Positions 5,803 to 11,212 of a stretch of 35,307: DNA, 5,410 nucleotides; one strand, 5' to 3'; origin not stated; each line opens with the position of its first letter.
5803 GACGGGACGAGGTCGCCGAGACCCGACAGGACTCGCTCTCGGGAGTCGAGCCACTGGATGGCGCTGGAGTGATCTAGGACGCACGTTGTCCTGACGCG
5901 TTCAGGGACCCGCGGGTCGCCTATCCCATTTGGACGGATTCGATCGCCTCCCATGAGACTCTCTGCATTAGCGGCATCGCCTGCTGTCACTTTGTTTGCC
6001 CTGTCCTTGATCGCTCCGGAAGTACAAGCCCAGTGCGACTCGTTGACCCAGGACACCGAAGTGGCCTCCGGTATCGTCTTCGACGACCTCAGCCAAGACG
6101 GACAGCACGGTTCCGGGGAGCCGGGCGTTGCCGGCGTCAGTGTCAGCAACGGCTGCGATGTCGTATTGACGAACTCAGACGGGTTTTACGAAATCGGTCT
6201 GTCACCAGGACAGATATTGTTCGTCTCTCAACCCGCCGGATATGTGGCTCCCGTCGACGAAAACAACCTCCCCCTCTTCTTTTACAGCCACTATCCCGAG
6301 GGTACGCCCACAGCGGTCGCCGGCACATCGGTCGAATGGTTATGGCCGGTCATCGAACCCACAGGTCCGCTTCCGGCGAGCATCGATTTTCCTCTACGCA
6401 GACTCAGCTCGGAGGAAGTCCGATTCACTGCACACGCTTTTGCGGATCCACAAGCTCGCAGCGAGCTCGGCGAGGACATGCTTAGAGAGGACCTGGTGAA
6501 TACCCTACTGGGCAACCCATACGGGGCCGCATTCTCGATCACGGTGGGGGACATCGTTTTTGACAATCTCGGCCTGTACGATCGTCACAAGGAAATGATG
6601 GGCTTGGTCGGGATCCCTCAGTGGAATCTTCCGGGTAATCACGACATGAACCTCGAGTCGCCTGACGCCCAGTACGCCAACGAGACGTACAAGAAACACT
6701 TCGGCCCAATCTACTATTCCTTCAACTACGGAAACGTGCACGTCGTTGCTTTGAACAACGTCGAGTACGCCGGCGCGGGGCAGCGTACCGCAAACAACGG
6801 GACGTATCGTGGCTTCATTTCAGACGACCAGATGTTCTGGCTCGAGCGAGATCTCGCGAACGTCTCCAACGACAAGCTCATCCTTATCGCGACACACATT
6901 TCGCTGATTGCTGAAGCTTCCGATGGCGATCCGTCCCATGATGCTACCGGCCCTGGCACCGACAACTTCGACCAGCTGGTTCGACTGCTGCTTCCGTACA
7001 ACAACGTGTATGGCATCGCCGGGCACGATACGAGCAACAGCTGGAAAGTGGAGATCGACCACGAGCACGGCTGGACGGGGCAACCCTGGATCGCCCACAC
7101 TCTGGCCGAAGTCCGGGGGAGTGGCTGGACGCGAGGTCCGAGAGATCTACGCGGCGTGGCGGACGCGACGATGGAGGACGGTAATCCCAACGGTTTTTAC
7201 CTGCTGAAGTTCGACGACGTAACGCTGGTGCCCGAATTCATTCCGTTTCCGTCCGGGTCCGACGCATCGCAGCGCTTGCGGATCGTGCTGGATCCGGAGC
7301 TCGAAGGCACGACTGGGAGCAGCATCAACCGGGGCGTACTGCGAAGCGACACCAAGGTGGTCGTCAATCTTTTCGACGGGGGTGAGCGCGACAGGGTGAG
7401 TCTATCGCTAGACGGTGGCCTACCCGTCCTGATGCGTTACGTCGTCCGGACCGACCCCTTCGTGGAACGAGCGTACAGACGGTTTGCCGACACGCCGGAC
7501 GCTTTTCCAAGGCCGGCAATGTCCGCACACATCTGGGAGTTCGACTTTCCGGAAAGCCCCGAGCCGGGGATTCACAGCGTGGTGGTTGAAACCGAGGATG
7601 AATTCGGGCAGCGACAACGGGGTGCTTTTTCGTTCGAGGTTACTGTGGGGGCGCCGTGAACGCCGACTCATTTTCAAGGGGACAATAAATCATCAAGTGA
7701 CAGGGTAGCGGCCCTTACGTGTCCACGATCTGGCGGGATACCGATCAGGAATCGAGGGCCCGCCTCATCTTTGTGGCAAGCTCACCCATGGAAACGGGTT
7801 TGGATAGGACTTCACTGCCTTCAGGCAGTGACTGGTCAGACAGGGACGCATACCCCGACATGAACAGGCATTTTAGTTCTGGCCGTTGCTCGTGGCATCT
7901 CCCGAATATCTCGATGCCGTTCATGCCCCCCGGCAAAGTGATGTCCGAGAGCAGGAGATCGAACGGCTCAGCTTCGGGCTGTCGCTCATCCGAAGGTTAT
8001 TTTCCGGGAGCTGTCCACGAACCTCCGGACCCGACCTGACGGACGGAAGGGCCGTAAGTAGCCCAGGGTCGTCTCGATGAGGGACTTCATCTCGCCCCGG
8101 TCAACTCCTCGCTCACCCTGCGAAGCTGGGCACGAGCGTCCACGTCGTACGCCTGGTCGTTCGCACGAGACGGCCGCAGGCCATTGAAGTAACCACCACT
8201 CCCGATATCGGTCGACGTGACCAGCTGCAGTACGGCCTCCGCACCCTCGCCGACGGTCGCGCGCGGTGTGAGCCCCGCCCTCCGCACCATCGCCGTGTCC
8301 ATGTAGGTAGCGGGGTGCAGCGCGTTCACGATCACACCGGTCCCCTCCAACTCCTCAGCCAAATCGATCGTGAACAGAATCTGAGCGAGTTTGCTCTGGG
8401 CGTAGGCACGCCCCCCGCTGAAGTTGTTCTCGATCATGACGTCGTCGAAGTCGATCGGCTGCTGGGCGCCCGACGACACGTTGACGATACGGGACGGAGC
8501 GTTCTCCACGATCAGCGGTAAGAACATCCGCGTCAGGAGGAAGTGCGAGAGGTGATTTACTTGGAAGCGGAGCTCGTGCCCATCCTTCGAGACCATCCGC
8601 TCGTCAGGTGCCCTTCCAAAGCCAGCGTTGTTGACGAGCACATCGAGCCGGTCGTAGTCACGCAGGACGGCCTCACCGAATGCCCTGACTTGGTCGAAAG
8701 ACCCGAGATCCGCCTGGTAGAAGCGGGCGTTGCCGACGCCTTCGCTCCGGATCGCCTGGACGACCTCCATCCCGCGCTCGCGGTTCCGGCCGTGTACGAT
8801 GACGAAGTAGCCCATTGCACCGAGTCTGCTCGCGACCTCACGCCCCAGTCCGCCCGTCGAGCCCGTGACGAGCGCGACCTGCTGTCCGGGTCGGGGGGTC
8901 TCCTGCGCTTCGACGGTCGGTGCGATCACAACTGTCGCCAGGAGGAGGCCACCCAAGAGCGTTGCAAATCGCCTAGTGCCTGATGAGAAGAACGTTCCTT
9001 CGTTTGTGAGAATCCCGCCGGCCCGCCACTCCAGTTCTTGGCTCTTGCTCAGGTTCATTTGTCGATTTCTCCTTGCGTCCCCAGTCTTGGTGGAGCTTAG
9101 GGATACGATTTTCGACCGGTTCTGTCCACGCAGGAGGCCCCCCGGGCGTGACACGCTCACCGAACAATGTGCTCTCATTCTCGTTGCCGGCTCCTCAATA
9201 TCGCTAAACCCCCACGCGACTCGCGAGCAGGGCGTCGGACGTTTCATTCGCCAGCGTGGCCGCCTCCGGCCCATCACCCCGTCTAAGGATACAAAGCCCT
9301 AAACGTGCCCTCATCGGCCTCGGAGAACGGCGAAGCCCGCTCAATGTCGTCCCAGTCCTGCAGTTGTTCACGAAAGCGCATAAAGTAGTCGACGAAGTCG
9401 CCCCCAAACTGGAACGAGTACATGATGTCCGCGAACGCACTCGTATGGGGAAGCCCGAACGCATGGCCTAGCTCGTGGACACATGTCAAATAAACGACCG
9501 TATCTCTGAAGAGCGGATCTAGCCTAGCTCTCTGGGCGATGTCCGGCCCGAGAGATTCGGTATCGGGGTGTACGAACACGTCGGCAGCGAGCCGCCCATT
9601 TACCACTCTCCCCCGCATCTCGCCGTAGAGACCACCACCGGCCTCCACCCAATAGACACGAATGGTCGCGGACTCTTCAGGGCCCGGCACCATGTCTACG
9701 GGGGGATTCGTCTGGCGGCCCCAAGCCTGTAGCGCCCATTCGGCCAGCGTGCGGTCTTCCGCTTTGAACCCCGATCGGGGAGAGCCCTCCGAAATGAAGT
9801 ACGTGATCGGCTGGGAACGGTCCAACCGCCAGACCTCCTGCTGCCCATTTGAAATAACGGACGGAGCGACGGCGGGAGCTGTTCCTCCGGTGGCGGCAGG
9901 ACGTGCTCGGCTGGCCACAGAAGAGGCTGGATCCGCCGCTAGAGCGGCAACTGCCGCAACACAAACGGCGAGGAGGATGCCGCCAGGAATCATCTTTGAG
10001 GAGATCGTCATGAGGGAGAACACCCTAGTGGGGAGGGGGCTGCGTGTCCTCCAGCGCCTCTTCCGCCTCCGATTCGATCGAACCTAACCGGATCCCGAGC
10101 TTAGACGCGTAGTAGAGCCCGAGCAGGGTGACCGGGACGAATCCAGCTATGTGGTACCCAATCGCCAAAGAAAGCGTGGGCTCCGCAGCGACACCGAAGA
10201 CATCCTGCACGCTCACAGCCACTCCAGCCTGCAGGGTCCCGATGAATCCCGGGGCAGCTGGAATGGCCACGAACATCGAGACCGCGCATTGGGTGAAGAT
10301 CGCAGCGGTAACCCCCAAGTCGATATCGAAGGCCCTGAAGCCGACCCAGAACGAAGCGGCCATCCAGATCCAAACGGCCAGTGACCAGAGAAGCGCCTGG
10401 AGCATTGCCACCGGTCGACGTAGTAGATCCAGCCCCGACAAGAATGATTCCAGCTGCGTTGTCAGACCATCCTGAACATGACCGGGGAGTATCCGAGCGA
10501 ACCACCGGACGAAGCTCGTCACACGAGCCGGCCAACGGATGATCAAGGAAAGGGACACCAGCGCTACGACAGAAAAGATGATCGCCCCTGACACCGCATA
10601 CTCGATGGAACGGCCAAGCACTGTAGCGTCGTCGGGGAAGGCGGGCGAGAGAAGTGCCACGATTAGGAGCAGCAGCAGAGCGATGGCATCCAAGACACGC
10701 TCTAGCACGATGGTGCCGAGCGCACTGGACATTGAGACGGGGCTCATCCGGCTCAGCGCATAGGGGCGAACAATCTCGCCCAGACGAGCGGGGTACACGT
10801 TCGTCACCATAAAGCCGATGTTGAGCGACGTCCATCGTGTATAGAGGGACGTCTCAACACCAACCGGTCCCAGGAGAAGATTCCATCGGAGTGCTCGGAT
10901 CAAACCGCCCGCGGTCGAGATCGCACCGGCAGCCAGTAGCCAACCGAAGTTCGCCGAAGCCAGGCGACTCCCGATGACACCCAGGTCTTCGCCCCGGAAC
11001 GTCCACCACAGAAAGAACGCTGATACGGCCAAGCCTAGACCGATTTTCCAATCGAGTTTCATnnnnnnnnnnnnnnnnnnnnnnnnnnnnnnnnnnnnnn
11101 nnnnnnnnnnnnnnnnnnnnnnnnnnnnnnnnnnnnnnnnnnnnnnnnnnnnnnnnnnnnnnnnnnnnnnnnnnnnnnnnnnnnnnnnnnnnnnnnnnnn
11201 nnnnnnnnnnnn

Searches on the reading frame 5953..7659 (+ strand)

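Call 72: search_protein_families(library=pfam, proteins=[window:5953-7659:+], max_evalue=0.001)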
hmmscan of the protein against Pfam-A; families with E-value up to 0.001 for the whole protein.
window:5953-7659:+ (568 aa): 2 families
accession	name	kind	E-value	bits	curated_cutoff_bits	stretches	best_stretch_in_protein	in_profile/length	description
PF16370.11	MetallophosC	-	3.9e-17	63.3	29.7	1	392-553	11-166/168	C terminal of Calcineurin-like phosphoesterase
PF16371.11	MetallophosN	-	9.7e-11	42.2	35.6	1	56-113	7-65/77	N terminal of Calcineurin-like phosphoesterase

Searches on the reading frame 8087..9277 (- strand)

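Call 72: search_protein_families(library=pfam, proteins=[window:8087-9277:-], max_evalue=0.001)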
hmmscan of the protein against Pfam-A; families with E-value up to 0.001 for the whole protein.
window:8087-9277:- (396 aa): 4 families
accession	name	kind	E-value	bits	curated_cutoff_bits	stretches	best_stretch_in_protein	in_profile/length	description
PF00106.31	adh_short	-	2.3e-37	128.8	26.6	1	133-333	1-189/195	short chain dehydrogenase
PF13561.12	adh_short_C2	-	4.1e-22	79.4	27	1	142-340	6-190/236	Enoyl-(Acyl carrier protein) reductase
PF01370.27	Epimerase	-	6.4e-06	26.2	20.9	1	135-316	1-166/240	NAD dependent epimerase/dehydratase family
PF08659.16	KR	-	1.5e-05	25.4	22.6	1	135-221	3-92/180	KR domain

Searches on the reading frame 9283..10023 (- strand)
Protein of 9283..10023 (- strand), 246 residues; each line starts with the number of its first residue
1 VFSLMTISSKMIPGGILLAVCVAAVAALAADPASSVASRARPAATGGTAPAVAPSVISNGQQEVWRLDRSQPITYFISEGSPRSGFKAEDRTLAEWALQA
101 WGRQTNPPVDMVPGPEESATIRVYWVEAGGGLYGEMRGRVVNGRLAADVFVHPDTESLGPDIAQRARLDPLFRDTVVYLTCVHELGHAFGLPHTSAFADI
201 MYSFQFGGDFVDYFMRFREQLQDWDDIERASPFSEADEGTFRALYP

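Call 72: search_protein_families(library=pfam, proteins=[window:9283-10023:-], max_evalue=0.001)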
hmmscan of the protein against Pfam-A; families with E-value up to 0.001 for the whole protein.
window:9283-10023:- (246 aa): 2 families
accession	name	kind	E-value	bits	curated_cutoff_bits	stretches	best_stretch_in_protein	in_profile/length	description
PF00413.30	Peptidase_M10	-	1.3e-06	28.8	24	1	70-204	4-135/159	Matrixin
PF10462.15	Peptidase_M66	-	0.00098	18.6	20.6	0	180-205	195-223/306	Peptidase M66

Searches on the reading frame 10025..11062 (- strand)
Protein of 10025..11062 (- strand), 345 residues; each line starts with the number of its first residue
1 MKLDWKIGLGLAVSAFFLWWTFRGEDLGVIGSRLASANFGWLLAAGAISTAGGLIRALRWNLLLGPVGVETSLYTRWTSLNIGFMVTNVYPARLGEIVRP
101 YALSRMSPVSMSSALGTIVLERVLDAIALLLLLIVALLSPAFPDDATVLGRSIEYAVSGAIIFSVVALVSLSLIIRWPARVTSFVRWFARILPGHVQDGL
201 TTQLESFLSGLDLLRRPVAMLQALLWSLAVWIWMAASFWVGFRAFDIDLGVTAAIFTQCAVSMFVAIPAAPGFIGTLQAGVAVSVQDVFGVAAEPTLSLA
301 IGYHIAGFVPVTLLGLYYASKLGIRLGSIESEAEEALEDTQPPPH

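Call 72: search_protein_families(library=pfam, proteins=[window:10025-11062:-], max_evalue=0.001)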
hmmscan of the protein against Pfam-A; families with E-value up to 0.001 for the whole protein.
window:10025-11062:- (345 aa): 1 family
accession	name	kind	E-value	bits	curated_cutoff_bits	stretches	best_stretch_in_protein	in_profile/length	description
PF03706.18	LPG_synthase_TM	-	1.7e-47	162.8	33.4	1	9-315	3-302/302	Lysylphosphatidylglycerol synthase TM region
